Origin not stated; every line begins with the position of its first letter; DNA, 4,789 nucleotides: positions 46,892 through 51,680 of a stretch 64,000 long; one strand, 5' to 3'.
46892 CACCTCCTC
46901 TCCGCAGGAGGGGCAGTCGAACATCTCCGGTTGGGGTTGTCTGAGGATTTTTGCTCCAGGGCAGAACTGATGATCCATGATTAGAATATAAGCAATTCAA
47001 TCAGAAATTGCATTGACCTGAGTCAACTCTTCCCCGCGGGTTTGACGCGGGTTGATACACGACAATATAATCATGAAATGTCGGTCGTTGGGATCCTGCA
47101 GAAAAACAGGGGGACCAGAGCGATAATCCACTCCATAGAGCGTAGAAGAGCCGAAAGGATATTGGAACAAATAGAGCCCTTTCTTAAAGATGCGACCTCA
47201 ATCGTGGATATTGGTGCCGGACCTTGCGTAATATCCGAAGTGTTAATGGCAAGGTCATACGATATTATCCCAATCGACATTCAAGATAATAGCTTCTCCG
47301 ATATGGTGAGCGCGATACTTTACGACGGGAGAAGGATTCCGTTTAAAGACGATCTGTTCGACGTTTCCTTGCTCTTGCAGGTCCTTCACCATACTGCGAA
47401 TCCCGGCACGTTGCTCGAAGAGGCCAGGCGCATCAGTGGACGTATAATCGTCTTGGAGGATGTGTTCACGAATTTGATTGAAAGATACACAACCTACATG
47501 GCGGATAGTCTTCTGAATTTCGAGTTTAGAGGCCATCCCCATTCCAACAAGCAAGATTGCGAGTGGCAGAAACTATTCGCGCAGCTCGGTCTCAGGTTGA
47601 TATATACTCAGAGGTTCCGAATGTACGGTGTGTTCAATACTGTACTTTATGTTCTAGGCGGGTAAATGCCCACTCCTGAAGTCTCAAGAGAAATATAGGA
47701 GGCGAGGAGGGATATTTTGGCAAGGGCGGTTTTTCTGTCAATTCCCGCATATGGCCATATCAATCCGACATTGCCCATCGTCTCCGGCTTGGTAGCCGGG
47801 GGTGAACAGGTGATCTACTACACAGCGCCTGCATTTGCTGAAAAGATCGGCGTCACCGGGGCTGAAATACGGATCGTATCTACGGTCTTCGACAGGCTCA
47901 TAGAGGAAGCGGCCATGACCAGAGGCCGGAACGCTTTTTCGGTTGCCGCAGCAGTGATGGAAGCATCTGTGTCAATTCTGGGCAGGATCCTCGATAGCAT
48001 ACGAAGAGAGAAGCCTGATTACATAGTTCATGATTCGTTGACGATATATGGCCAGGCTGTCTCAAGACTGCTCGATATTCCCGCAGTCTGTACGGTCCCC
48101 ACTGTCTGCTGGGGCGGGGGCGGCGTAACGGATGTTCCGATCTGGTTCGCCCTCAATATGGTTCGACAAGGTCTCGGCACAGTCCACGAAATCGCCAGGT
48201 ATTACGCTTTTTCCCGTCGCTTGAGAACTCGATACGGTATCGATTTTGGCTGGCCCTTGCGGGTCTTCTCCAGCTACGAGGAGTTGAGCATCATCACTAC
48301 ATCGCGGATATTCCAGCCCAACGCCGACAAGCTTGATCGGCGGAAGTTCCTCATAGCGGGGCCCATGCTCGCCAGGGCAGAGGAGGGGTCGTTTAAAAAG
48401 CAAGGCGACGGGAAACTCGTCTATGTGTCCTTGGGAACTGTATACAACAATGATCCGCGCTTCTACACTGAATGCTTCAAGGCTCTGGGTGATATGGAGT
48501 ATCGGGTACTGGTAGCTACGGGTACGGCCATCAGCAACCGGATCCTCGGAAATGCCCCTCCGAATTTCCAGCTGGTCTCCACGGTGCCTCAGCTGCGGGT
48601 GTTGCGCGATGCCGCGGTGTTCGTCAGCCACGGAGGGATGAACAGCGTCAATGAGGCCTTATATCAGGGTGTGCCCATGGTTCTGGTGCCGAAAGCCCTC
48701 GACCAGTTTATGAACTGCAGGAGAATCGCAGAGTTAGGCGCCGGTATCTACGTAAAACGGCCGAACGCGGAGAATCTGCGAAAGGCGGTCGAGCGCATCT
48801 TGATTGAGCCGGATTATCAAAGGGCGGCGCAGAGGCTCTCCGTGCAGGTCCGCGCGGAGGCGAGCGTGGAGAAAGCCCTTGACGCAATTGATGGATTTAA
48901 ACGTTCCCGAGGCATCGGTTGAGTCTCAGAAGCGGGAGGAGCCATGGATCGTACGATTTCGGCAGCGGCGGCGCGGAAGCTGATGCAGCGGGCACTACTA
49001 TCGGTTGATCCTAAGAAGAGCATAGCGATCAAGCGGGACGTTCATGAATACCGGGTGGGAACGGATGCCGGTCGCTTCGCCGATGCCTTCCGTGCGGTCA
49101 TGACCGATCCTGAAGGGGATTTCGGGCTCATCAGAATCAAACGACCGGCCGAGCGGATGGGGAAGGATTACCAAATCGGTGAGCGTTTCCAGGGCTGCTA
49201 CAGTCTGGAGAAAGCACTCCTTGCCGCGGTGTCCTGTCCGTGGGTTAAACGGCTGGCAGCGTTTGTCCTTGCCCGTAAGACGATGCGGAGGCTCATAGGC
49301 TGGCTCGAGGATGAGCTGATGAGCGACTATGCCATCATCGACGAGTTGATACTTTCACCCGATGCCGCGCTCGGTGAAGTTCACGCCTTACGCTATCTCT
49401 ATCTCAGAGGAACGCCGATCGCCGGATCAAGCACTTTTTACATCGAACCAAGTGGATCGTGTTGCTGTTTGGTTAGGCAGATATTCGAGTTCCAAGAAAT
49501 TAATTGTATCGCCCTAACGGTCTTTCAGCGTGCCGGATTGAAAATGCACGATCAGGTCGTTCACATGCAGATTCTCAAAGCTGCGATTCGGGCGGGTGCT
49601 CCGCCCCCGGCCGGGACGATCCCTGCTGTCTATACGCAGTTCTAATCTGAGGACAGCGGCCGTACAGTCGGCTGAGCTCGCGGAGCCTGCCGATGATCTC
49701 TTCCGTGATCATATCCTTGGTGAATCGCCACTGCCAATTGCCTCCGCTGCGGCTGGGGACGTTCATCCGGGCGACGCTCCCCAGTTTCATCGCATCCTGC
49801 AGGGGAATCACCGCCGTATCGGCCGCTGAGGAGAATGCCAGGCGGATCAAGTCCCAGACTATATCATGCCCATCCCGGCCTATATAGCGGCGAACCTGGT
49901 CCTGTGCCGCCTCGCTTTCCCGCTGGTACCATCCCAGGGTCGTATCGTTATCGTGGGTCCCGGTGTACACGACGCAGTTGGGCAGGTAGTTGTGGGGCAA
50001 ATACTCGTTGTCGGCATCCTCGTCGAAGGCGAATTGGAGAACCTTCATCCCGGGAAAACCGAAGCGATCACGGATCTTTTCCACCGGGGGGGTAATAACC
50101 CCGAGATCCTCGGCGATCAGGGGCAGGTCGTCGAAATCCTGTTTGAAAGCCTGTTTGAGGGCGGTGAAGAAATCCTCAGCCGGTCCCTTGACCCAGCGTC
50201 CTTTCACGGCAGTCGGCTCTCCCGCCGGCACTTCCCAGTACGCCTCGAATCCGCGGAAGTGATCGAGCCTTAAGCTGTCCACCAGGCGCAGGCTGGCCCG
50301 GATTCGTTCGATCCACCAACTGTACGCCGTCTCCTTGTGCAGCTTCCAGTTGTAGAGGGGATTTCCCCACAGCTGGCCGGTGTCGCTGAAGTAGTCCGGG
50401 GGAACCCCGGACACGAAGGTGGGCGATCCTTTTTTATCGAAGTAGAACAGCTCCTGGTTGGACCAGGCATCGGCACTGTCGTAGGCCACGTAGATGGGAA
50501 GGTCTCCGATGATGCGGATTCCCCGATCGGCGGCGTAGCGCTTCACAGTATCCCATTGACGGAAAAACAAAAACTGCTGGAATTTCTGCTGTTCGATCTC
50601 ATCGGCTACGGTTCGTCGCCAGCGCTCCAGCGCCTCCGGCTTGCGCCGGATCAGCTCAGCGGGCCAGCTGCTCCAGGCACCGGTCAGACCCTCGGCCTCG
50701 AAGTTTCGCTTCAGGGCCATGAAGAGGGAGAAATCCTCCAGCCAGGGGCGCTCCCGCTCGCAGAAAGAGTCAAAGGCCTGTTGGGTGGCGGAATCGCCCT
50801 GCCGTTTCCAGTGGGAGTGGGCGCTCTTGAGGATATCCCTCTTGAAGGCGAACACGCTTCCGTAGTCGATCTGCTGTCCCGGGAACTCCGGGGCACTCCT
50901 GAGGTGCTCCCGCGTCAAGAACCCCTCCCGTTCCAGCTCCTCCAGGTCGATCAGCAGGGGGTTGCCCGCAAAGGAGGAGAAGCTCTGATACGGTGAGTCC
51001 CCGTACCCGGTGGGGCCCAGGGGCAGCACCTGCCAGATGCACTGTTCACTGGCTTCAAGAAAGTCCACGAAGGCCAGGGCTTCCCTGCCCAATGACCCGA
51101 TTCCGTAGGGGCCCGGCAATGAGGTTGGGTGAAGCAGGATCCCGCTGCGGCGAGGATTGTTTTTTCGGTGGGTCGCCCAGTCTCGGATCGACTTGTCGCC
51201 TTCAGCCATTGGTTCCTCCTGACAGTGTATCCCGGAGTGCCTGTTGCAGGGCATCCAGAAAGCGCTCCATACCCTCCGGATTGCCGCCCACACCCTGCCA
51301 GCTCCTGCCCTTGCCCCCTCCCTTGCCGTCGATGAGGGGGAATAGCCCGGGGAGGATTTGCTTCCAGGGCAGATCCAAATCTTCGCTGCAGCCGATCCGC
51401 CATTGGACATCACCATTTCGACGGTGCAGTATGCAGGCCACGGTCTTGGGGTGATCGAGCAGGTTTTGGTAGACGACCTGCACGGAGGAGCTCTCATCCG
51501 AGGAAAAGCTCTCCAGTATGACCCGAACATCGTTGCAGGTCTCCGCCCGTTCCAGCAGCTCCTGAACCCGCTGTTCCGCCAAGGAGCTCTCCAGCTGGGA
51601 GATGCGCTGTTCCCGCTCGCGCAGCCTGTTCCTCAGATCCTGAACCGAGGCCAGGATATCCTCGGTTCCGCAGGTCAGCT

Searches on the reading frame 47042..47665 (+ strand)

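Call 9: search_protein_families(library=pfam, proteins=[window:47042-47665:+], max_evalue=0.001)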
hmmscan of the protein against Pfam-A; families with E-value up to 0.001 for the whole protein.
window:47042-47665:+ (207 aa): 4 families
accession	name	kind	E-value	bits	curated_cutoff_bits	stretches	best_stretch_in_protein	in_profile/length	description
PF08241.18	Methyltransf_11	-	6.2e-09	36.8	21.2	1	55-131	1-86/95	Methyltransferase domain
PF13489.12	Methyltransf_23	-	2.3e-06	27.9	27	1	34-187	6-162/164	Methyltransferase domain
PF07021.18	MetW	-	4.7e-05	23.5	21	1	49-138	12-108/193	Methionine biosynthesis protein MetW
PF13649.12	Methyltransf_25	-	0.0003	21.9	27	0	54-131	1-92/97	Methyltransferase domain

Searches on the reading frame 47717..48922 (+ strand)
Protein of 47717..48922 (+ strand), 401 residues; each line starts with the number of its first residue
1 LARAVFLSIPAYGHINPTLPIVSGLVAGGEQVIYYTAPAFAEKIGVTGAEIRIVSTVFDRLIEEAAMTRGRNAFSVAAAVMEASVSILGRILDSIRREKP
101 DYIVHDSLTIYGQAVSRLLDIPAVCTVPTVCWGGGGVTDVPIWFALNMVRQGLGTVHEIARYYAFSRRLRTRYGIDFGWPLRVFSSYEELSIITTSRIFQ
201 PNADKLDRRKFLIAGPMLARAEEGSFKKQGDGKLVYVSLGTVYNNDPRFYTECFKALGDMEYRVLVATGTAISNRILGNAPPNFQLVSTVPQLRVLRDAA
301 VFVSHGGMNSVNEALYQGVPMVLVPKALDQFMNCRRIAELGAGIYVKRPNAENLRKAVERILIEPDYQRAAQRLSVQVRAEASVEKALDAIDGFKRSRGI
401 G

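Call 9: search_protein_families(library=pfam, proteins=[window:47717-48922:+], max_evalue=0.001)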
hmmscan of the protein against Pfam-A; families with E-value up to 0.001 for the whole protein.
window:47717-48922:+ (401 aa): 3 families
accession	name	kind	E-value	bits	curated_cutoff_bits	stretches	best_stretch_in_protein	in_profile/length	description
PF06722.18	EryCIII-like_C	-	1.3e-20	74.3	31.7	1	255-381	5-132/145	Erythromycin biosynthesis protein CIII-like, C-terminal domain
PF00201.24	UDPGT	-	6.5e-19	68.5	19.5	1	226-376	269-420/499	UDP-glucoronosyl and UDP-glucosyl transferase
PF04101.22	Glyco_tran_28_C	-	3.8e-10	40.5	22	1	294-373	67-152/166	Glycosyltransferase family 28 C-terminal domain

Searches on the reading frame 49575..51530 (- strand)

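Call 9: search_protein_families(library=pfam, proteins=[window:49575-51530:-], max_evalue=0.001)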
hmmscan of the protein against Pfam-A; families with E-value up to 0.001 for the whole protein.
window:49575-51530:- (651 aa): 1 family
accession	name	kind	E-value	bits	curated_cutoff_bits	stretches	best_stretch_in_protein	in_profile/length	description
PF02446.23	Glyco_hydro_77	-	1.1e-182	608.5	25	1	133-608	1-464/465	4-alpha-glucanotransferase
